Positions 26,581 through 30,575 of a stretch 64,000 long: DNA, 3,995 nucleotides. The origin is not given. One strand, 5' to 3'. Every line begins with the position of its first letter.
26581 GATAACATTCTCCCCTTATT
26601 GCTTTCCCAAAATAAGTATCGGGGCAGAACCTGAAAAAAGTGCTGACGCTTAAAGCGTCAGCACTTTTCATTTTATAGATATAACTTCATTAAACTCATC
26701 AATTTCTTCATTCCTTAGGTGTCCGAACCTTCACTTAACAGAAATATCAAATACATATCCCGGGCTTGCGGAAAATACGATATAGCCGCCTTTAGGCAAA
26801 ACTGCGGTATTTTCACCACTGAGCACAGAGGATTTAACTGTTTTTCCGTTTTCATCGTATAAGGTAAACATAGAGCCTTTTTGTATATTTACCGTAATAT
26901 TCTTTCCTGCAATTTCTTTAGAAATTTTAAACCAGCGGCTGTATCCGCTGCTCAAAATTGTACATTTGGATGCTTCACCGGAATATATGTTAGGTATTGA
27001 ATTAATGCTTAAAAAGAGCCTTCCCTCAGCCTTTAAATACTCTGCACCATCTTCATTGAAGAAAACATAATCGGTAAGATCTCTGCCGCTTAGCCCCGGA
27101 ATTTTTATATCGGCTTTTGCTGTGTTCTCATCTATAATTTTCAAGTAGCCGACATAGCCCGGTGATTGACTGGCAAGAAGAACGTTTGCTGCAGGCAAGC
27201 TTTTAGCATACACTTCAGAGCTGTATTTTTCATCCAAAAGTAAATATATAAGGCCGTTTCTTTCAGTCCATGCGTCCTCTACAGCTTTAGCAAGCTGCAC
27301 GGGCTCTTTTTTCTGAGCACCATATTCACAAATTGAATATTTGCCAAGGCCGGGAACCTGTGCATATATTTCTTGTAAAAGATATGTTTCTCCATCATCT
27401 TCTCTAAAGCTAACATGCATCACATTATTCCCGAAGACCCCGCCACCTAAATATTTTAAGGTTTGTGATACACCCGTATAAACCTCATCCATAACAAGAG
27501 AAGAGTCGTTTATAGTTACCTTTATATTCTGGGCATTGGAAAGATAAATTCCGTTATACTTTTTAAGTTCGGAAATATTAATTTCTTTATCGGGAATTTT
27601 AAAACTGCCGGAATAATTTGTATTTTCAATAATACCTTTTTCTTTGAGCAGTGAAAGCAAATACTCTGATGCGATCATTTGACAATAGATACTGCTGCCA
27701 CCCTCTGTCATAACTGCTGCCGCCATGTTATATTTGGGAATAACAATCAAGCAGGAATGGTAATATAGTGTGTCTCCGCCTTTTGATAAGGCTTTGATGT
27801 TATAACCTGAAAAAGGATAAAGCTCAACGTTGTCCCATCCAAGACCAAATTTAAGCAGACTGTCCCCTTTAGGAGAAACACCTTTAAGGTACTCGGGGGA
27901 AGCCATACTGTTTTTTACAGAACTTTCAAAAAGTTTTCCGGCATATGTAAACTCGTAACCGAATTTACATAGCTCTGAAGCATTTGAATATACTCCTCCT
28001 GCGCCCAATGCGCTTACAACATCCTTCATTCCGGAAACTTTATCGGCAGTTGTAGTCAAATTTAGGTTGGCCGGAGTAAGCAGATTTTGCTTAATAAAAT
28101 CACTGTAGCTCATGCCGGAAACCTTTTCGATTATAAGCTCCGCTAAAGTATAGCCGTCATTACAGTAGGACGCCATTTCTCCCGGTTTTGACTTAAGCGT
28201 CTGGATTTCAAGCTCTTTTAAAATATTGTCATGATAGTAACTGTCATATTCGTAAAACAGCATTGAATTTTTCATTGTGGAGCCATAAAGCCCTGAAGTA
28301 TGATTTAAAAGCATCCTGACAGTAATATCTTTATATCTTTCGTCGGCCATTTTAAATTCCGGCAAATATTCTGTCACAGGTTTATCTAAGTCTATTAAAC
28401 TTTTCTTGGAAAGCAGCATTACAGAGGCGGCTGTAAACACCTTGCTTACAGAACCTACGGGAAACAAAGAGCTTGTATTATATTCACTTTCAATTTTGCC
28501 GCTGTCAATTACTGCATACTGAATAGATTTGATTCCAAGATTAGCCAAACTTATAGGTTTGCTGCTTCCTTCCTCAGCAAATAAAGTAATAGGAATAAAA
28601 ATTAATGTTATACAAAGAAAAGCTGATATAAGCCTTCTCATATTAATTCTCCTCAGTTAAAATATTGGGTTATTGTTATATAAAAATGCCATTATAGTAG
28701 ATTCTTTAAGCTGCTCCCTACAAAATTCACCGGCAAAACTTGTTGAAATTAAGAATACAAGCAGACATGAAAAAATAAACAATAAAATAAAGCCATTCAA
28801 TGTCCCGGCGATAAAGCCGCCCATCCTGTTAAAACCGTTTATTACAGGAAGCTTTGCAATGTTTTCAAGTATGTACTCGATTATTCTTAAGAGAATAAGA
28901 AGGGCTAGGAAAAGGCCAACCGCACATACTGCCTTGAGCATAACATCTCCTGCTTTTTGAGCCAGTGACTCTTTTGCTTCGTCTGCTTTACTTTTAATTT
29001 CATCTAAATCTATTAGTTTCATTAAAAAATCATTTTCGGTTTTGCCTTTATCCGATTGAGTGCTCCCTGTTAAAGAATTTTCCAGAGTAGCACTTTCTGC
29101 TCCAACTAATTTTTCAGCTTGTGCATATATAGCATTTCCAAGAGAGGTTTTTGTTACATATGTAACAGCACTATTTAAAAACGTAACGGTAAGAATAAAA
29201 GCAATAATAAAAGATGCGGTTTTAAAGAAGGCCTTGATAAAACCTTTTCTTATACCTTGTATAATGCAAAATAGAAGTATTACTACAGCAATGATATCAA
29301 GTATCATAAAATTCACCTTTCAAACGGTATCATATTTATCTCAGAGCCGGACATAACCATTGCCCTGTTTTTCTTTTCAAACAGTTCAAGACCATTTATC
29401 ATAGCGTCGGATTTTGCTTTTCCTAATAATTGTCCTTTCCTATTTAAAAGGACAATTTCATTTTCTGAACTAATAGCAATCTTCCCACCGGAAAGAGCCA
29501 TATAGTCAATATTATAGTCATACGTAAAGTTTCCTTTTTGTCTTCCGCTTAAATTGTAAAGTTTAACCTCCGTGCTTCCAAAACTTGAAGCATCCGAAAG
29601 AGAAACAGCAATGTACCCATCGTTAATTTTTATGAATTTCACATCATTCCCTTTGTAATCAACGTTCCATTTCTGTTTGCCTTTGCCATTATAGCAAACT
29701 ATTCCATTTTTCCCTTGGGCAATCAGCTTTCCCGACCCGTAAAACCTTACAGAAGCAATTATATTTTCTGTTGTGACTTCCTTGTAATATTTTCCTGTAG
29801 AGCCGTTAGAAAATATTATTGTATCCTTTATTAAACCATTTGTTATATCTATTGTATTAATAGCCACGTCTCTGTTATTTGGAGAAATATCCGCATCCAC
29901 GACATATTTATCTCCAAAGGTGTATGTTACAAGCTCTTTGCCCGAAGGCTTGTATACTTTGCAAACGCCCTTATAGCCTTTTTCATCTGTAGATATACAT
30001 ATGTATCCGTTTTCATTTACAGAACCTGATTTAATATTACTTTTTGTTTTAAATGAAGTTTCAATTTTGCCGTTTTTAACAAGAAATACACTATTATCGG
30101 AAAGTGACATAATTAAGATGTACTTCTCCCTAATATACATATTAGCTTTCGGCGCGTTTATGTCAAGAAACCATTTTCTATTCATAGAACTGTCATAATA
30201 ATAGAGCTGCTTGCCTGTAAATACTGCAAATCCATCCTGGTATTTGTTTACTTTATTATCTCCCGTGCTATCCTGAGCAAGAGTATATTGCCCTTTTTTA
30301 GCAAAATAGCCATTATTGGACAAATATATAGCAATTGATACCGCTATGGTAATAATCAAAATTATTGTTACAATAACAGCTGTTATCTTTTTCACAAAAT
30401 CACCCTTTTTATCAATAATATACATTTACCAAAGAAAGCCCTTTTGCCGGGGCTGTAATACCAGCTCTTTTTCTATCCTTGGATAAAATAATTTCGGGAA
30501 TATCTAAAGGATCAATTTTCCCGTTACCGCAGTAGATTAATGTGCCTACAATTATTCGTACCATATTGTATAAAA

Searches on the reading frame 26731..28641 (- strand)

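Call 73: search_protein_families(library=pfam, proteins=[window:26731-28641:-], max_evalue=0.00001)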
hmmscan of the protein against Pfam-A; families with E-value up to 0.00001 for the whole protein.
window:26731-28641:- (636 aa): 1 family
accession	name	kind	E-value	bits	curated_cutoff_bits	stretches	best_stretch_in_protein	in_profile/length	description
PF00144.29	Beta-lactamase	-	2.3e-48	165.5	27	1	36-314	13-310/329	Beta-lactamase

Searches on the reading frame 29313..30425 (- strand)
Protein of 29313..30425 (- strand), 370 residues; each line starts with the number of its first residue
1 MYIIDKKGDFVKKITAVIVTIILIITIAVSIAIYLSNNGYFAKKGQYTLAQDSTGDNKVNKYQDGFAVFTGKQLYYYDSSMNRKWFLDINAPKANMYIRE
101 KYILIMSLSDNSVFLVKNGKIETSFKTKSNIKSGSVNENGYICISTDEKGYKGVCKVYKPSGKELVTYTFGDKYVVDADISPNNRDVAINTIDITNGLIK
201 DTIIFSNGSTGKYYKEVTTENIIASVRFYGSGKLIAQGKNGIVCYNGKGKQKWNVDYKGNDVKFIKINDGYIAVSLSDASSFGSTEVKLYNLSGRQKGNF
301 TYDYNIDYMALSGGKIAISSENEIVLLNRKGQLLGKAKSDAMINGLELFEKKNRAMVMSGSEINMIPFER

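Call 104: search_protein_families(library=pfam, proteins=[window:29313-30425:-], max_evalue=0.00001)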
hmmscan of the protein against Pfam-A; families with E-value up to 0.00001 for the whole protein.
window:29313-30425:- (370 aa): 1 family
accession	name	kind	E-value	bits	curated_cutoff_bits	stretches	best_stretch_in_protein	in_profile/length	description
PF18975.6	DUF5711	-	5.8e-37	128.1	26.3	1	50-366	15-342/344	Family of unknown function (DUF5711)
